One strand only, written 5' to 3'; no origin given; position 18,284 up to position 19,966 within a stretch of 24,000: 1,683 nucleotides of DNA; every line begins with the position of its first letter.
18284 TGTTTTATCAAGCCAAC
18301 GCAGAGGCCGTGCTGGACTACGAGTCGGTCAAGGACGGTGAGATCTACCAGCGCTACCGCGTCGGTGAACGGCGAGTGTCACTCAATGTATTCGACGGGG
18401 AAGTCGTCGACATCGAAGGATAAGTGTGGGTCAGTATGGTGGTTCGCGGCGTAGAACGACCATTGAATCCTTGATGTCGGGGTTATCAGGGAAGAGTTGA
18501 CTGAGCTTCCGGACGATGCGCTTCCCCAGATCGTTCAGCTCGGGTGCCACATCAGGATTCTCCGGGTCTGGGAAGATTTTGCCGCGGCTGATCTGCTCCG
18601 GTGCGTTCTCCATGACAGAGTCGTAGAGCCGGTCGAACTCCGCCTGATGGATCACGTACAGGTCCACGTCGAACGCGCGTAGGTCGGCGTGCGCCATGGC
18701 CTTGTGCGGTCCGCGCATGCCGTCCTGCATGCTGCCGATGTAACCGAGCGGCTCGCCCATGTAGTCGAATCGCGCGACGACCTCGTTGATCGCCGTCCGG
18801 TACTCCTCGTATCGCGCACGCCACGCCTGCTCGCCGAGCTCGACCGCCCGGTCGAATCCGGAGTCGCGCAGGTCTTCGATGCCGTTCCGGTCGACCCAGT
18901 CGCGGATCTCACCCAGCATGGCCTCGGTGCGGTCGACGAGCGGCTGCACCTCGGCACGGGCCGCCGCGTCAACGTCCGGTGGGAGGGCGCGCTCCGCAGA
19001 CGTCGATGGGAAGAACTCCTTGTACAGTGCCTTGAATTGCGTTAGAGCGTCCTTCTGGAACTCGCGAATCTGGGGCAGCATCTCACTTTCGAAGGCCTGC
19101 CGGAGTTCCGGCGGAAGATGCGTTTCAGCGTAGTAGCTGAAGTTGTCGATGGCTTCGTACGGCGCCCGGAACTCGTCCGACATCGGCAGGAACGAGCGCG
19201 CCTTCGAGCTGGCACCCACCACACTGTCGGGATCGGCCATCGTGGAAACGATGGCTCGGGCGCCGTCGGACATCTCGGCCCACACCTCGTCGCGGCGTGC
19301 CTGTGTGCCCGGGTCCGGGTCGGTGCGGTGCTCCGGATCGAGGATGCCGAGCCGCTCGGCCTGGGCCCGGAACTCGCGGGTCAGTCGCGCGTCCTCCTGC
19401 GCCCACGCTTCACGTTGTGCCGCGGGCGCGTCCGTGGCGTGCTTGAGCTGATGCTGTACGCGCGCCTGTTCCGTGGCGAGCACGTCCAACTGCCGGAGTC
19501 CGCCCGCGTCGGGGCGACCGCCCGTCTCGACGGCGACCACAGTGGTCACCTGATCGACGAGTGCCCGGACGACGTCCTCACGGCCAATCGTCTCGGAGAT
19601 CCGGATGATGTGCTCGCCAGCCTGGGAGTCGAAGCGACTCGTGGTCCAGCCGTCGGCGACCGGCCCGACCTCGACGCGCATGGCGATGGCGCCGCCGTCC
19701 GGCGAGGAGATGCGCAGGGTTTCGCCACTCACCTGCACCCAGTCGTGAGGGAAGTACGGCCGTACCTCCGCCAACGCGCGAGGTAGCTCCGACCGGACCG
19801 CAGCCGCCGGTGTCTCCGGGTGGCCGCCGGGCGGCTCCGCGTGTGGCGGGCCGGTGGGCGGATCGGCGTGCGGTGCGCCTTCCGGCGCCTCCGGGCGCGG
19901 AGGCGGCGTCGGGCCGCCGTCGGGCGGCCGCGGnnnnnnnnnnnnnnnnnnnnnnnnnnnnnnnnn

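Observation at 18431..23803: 1790-aa protein concatenating three different predicted effector enzymes with no recognisable export signal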

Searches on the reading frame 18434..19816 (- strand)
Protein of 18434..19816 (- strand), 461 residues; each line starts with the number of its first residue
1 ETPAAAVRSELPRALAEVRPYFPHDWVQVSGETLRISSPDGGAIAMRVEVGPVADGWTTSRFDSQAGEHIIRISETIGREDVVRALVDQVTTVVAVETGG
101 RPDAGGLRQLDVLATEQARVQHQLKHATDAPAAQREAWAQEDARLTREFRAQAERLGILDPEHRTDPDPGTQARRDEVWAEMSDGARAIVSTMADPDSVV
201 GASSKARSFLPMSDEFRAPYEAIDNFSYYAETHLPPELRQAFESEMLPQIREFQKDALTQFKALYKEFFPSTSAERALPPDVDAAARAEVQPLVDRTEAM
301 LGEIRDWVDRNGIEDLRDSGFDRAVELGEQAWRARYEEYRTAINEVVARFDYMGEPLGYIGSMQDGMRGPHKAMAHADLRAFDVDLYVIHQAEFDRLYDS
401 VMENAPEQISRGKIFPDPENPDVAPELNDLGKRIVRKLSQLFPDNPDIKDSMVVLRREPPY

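Call 23: find_homologous_proteins(query=window:18434-19816:-, max_evalue=0.001)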
Query seq(461 aa) (461 aa): 4 proteins with E <= 0.001 among 8000 candidates.
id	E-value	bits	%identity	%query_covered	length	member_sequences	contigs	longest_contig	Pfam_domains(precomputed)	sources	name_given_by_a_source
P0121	3.7e-270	914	88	100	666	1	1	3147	-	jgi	jgi:hypothetical protein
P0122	4.7e-166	571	58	98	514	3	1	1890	-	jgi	jgi:hypothetical protein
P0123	3.3e-149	516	54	98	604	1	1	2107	-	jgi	jgi:hypothetical protein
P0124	1.0e-100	356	61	58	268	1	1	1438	-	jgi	jgi:hypothetical protein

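Call 27: find_encoding_contigs(protein=P0123, flank=5000, max_places=3)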
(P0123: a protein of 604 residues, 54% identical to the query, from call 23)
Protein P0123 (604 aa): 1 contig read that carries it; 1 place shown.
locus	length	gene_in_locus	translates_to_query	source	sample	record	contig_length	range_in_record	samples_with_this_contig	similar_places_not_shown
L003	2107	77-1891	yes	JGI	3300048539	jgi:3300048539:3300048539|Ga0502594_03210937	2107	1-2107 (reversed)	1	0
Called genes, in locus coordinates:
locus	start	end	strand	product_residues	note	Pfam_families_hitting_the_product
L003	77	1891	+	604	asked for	-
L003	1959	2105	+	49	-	?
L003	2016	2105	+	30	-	?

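Call 28: find_encoding_contigs(protein=P0124, flank=5000, max_places=3)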
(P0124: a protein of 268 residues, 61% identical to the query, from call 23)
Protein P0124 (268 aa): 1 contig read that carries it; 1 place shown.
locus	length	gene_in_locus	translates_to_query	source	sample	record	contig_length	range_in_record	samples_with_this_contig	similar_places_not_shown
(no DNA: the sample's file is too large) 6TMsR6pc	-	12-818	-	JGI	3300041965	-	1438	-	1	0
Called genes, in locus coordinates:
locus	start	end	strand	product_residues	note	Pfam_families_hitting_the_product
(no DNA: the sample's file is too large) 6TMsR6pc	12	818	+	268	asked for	-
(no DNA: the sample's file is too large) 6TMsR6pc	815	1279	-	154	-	-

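Call 29: find_encoding_contigs(protein=P0122, flank=5000, max_places=3)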
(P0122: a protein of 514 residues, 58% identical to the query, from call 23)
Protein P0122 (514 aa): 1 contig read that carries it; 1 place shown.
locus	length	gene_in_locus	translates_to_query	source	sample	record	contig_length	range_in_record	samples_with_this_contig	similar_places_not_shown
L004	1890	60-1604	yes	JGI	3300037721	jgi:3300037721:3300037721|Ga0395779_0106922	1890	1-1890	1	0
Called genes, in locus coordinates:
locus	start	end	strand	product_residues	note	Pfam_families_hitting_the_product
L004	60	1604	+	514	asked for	-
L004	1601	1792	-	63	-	-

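Call 36: search_solved_structures(query=A2, max_evalue=10, show_alignments=2)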
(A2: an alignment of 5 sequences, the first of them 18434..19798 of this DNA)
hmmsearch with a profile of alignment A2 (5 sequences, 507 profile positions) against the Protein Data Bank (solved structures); distinct sequences matched with E-value up to 10: 1.
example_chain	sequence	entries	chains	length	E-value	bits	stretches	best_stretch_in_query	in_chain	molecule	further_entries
6nuk_A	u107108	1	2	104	0.23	13.3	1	297-363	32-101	Ferredog-Diesel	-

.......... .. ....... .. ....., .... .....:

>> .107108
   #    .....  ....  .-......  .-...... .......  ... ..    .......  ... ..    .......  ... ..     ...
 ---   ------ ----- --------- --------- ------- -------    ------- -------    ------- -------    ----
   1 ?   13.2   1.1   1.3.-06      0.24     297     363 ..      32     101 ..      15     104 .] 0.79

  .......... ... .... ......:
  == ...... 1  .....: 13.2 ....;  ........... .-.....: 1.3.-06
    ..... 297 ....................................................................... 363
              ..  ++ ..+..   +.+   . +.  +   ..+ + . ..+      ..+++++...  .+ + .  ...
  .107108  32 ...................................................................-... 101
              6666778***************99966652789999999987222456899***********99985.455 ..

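Call 46: predict_structure(alignment_id=A2)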
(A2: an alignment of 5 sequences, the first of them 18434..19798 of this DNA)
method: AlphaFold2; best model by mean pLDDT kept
length: 455 residues; sequences in the alignment: 5
mean_pLDDT: 73.8   pTM: 0.49
mean pLDDT of the five models: 73.8, 72.1, 66.8, 65.8, 60.0
residues with pLDDT >= 90: 43; 70-90: 276; 50-70: 93; < 50: 43
segments of 3 or more residues with pLDDT < 50: 190-206, 265-269, 355-373
pLDDT, mean of each block of 10 residues (from residue 1): 78 65 81 74 86 88 90 79 81 59 68 73 83 84 78 62 64 60 63 32 49 84 88 92 86 76 54 74 87 93 82 84 78 73 75 49 39 56 80 84 77 78 89 82 79 51
secondary structure, 60 per line:
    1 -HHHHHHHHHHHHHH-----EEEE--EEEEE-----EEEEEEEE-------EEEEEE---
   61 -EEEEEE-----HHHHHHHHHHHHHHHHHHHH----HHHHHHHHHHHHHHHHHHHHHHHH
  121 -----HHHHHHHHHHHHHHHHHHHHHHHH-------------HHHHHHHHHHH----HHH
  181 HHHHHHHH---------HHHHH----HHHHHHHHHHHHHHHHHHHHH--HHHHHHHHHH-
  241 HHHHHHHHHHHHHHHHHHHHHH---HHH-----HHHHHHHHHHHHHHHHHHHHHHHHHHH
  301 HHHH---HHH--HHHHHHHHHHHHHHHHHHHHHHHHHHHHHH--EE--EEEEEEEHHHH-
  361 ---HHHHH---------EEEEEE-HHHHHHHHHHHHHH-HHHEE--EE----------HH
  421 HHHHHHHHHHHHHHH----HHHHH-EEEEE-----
elements in order: H2-15 E21-24 E27-31 E37-44 E52-57 E62-67 H73-92 H97-120 H126-149 H163-173 H178-188 H198-202 H207-227 H230-239 H241-262 H274-304 H313-342 E349-355 H356-359 H364-368 E378-383 H385-398 H419-435 H440-444 E446-450

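Call 52: fold_search(model_id=the predicted structure, library=pdb)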
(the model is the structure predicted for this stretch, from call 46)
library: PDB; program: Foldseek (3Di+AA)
matches with E <= 10: 191; with E <= 0.001: 0
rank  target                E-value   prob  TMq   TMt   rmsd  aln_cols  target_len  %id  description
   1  9t56_B                6.2e-01  0.09  0.14  0.18  18.6       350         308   14  Cryo-EM structure of ISCro4-DBL-TBL-tDNA-dDNA synaptic complex (released 2026-02-18)
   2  2lvx_MODEL_1_A        6.9e-01  0.35  0.08  0.28   5.2        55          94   20  MRH domain of the Glucosidase II beta subunit from S. pombe (released 2013-05-01)
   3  4akk_A                8.0e-01  0.06  0.12  0.14  21.9       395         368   12  Structure of the NasR transcription antiterminator (released 2012-06-20)
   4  8wt9_C                9.7e-01  0.07  0.14  0.18  19.5       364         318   12  Cryo-EM structure of the IS621 recombinase in complex with bridge RNA, donor DNA, and target DNA in the post-strand ex (released 2024-06-26)
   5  8j9h_E6               1.0e+00  0.10  0.16  0.21  33.6       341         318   12  Cryo-EM structure of Euglena gracilis respiratory complex I, deactive state (released 2024-02-28)
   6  8wt9_A                1.2e+00  0.08  0.14  0.18  19.2       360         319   12  Cryo-EM structure of the IS621 recombinase in complex with bridge RNA, donor DNA, and target DNA in the post-strand ex (released 2024-06-26)
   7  4bne_A                1.2e+00  0.06  0.11  0.16  40.0       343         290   12  Pacsin2 Interacts with Membranes and Actin-Filaments (released 2014-05-14)
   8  3c98_B                1.2e+00  0.09  0.12  0.19  21.8       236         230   12  Revised structure of the munc18a-syntaxin1 complex (released 2008-03-25)
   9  9t56_D                1.2e+00  0.06  0.13  0.17  19.9       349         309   12  Cryo-EM structure of ISCro4-DBL-TBL-tDNA-dDNA synaptic complex (released 2026-02-18)
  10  9qxu_A                1.2e+00  0.04  0.10  0.07  53.3       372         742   13  JetABC DNA loaded state monomer (open) (released 2025-10-01)
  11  5jr9_A                1.3e+00  0.20  0.12  0.25  11.8       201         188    8  Crystal structure of apo-NeC3PO (released 2016-09-28)
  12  4jeu_B                1.3e+00  0.16  0.13  0.25  21.3       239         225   11  Crystal Structure of Munc18a and Syntaxin1 with native N-terminus complex (released 2013-07-17)
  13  9c3i_S                1.4e+00  0.18  0.14  0.26  21.8       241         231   12  Rebuilt CNOT3/tRNA-LEU structure (released 2024-12-04)
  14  8wt6_B                1.6e+00  0.05  0.13  0.16  19.1       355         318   12  Cryo-EM structure of the IS621 recombinase in complex with bridge RNA, donor DNA, and target DNA in the pre-strand exc (released 2024-06-26)
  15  2zd9_D                1.7e+00  0.11  0.14  0.24  20.1       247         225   16  Structure of a Bacterial Cyclic-Nucleotide Regulated Ion Channel (released 2008-12-02)
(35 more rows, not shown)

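Call 62: search_protein_representatives(alignment_id=A2)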
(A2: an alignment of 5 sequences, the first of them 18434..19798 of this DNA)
Query: 5 sequences, 507 profile positions. Proteins with E-value up to 0.001 (for the whole library): 80; up to 1e-10: 66; up to 1e-30: 40. The best 80 are listed.
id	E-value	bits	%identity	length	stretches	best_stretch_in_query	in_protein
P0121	3.5e-266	900.2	-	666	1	44-507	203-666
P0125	3.4e-222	755.0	-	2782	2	5-507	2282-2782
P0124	1.9e-160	551.3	-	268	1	239-507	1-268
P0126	9.1e-123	427.0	-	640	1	55-507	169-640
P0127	1.8e-111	389.7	-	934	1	42-507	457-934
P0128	1.2e-96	340.9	-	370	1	252-507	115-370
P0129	2.1e-71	257.6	-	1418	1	41-366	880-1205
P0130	4.3e-71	256.5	-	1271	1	91-506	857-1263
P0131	5.6e-69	249.6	-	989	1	41-433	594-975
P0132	2.9e-63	230.7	-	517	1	38-506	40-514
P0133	1.2e-60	222.0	-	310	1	241-505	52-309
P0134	1.5e-57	211.8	-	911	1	225-507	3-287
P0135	3.5e-56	207.4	-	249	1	256-507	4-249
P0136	4.1e-53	197.2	-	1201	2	248-506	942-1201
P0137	2.2e-51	191.5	-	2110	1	256-507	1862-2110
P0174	3.0e-18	82.2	-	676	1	27-147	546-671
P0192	1.1e-08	50.7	-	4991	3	30-207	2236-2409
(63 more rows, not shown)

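Call 64: search_protein_families(library=pfam, alignment_id=A3, max_evalue=0.001)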
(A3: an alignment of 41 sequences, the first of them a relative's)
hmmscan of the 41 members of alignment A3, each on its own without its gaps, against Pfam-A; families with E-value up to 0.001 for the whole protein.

A. member 1, P0137 (2110 aa): 2 families
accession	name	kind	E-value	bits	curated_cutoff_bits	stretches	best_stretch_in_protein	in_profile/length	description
PF01636.29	APH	-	3.7e-10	40.4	23.2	1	1542-1735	12-193/239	Phosphotransferase enzyme family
PF00191.25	Annexin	-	2.1e-06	28.1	25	0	1016-1065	3-51/66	Annexin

B. families by the number of members that match (of 41 scanned): 22 families
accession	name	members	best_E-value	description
PF13699.11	eCIS_core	11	4.2e-44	eCIS core domain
PF01636.29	APH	5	3.7e-10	Phosphotransferase enzyme family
PF01442.23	Apolipoprotein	5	1.8e-05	Apolipoprotein A1/A4/E domain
PF25547.1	WXG100_2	4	1.7e-36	WXG100 like domain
PF15644.12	Gln_amidase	4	8.3e-23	Papain fold toxin 1, glutamine deamidase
PF06414.18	Zeta_toxin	1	7.2e-43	Zeta toxin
PF17784.7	Sulfotransfer_4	1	2e-39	Sulfotransferase domain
PF21724.2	DUF6861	1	3.4e-30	Family of unknown function (DUF6861)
PF14431.12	YwqJ-deaminase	1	1.3e-15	YwqJ-like deaminase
PF22596.2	Scabin-like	1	1.2e-14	Scabin-like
PF00657.28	Lipase_GDSL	1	3.4e-14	GDSL-like Lipase/Acylhydrolase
PF13472.12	Lipase_GDSL_2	1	1.2e-06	GDSL-like Lipase/Acylhydrolase family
PF13671.12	AAA_33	1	1.4e-06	AAA domain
PF07719.23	TPR_2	1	1.8e-06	Tetratricopeptide repeat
PF00191.25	Annexin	1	2.1e-06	Annexin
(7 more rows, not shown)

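Call 75: search_protein_families(library=pfam, proteins=[P0125, P0129, P0130], max_evalue=1)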
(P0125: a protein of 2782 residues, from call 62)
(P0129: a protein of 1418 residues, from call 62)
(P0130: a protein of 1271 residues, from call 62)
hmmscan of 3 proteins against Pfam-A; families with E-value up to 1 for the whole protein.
P0125 (2782 aa): 1 family
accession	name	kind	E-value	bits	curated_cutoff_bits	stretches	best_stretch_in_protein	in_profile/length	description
PF25547.1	WXG100_2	-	6.5e-07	29.9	27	1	35-156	22-147/150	WXG100 like domain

P0129 (1418 aa): 10 families
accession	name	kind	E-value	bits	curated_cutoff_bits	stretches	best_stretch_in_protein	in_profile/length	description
PF15644.12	Gln_amidase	-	9.5e-23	81.9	24.1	1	274-376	1-113/114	Papain fold toxin 1, glutamine deamidase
PF14431.12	YwqJ-deaminase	-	1.3e-15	58.2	25.9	1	19-162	8-137/138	YwqJ-like deaminase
PF07719.23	TPR_2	-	1.8e-06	28.1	27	2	1289-1320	1-32/34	Tetratricopeptide repeat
PF13424.12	TPR_12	-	0.00037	21.1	30.1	1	1285-1318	41-74/77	Tetratricopeptide repeat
PF00515.34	TPR_1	-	0.00044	20.4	27.8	1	1289-1318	1-30/34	Tetratricopeptide repeat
PF13176.12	TPR_7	-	0.0034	17.8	27.9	0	1387-1417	4-34/36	Tetratricopeptide repeat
PF24885.1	TPR_NPHP3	-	0.0091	15.8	100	1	1260-1336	71-144/239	Nephrocystin-3 TPR domain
PF13431.12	TPR_17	-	0.042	14.6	24.4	0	1270-1298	1-29/34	Tetratricopeptide repeat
PF14559.12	TPR_19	-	0.15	12.9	25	0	1268-1297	11-40/68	Tetratricopeptide repeat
PF13428.12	TPR_14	-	0.26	12.6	23.5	0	1290-1336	2-41/44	Tetratricopeptide repeat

P0130 (1271 aa): 3 families
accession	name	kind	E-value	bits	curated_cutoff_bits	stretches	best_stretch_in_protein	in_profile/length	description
PF25547.1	WXG100_2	-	3.6e-19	69.6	27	1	11-151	10-149/150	WXG100 like domain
PF09255.16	Antig_Caf1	-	0.031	14.8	25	1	318-380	43-102/136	Caf1 Capsule antigen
PF13629.12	T2SS-T3SS_pil_N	-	0.2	11.9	23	1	315-343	35-63/72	Pilus formation protein N terminal region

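Call 76: fold_search(model_id=the predicted structure, library=viral)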
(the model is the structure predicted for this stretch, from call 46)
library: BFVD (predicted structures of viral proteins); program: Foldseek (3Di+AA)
matches with E <= 10: 223; with E <= 0.001: 0
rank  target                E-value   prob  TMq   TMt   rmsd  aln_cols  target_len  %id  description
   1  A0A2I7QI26            1.4e-01  0.97  0.09  0.22   3.8        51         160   16  Uncharacterized protein [Vibrio phage Aphrodite1]
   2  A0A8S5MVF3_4          1.6e-01  0.09  0.11  0.06  28.6       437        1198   10  DNA methylase [Caudovirales sp. ctUL28]
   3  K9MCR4                2.5e-01  0.63  0.11  0.24  10.3        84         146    8  (no name in the UniProt tables at hand)
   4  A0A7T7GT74            2.5e-01  0.20  0.13  0.10  23.7       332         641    9  (no name in the UniProt tables at hand)
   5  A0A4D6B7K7            4.1e-01  0.07  0.11  0.06  30.1       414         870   12  (no name in the UniProt tables at hand)
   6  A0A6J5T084            4.3e-01  0.06  0.11  0.05  32.0       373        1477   12  Uncharacterized protein [uncultured Caudovirales phage]
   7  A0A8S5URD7            4.5e-01  0.03  0.08  0.06  61.9       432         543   14  Uncharacterized protein [Siphoviridae sp. ctg6c78]
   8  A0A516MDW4            5.2e-01  0.60  0.13  0.24   8.0       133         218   16  (no name in the UniProt tables at hand)
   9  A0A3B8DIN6            5.2e-01  0.38  0.10  0.26   8.8       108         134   14  Uncharacterized protein [Citrobacter phage Maroon]
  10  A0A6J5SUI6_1          5.7e-01  0.72  0.11  0.05   6.0        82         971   20  Uncharacterized protein [uncultured Caudovirales phage]
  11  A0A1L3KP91            6.0e-01  0.07  0.14  0.09  25.4       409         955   11  (no name in the UniProt tables at hand)
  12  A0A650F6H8            6.3e-01  0.05  0.11  0.09  35.8       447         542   11  (no name in the UniProt tables at hand)
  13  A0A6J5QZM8            7.4e-01  0.33  0.11  0.29  15.1       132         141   16  Uncharacterized protein [uncultured Caudovirales phage]
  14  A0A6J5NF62            7.4e-01  0.06  0.12  0.09  41.8       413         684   16  Lysozyme [uncultured Caudovirales phage]
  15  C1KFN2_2              8.5e-01  0.07  0.12  0.05  43.4       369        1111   11  Putative tail fibre protein [Lactobacillus phage Lb338-1]
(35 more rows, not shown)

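Call 88: find_encoding_contigs(protein=P0130, flank=6000, max_places=2)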
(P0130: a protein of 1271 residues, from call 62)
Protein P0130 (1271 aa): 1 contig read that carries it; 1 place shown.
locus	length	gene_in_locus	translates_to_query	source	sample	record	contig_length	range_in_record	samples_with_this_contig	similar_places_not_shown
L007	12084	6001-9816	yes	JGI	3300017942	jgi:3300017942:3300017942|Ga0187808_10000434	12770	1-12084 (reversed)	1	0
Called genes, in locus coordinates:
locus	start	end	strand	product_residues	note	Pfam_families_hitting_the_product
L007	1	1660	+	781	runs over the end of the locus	?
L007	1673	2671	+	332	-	PF20030:bpMoxR, PF07726:AAA_3, PF07728:AAA_5, PF17863:AAA_lid_2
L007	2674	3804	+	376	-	PF01882:DUF58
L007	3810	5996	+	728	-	PF11992:TgpA_N, PF01841:Transglut_core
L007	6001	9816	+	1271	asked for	PF25547:WXG100_2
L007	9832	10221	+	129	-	-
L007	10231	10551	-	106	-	-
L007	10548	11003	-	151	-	PF02575:YbaB_DNA_bd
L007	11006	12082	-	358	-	?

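Call 89: find_encoding_contigs(protein=P0137, flank=6000, max_places=2)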
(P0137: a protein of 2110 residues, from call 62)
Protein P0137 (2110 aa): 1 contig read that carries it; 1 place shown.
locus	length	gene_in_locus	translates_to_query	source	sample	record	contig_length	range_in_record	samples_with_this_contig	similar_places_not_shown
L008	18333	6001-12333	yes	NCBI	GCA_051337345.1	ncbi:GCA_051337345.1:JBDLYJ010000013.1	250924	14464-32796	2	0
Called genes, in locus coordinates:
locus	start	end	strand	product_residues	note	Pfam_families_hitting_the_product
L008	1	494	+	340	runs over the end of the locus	PF00691:OmpA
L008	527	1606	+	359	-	PF13676:TIR_2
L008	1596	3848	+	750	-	-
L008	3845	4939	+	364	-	PF01145:Band_7 (weak)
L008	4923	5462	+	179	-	-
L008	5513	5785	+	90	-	-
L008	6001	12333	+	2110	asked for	PF00191:Annexin (faint), PF01636:APH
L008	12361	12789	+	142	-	-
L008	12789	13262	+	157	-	-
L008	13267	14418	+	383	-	PF09346:SMI1_KNR4, PF14568:SUKH_6 (weak)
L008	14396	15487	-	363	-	PF01494:FAD_binding_3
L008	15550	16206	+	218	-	PF00440:TetR_N (weak), PF02909:TetR_C_1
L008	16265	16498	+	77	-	-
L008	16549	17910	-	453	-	PF00754:F5_F8_type_C, PF22633:F5_F8_type_C_2, PF16483:Glyco_hydro_64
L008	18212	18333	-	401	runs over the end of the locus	PF00070:Pyr_redox (faint), PF00890:FAD_binding_2 (weak), PF01134:GIDA (faint), PF01266:DAO, PF01593:Amino_oxidase, PF07992:Pyr_redox_2 (weak), PF12831:FAD_oxidored (weak), PF13450:NAD_binding_8, +2 more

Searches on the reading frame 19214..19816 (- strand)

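Call 21: search_protein_families(library=pfam, proteins=[window:19214-19816:-], max_evalue=10)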
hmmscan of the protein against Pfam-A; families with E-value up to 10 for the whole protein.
seq(201 aa): 1 family
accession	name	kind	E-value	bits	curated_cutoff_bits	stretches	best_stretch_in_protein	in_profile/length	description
PF00969.24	MHC_II_beta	-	0.07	13.8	20.9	1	90-126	32-69/75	Class II histocompatibility antigen, beta domain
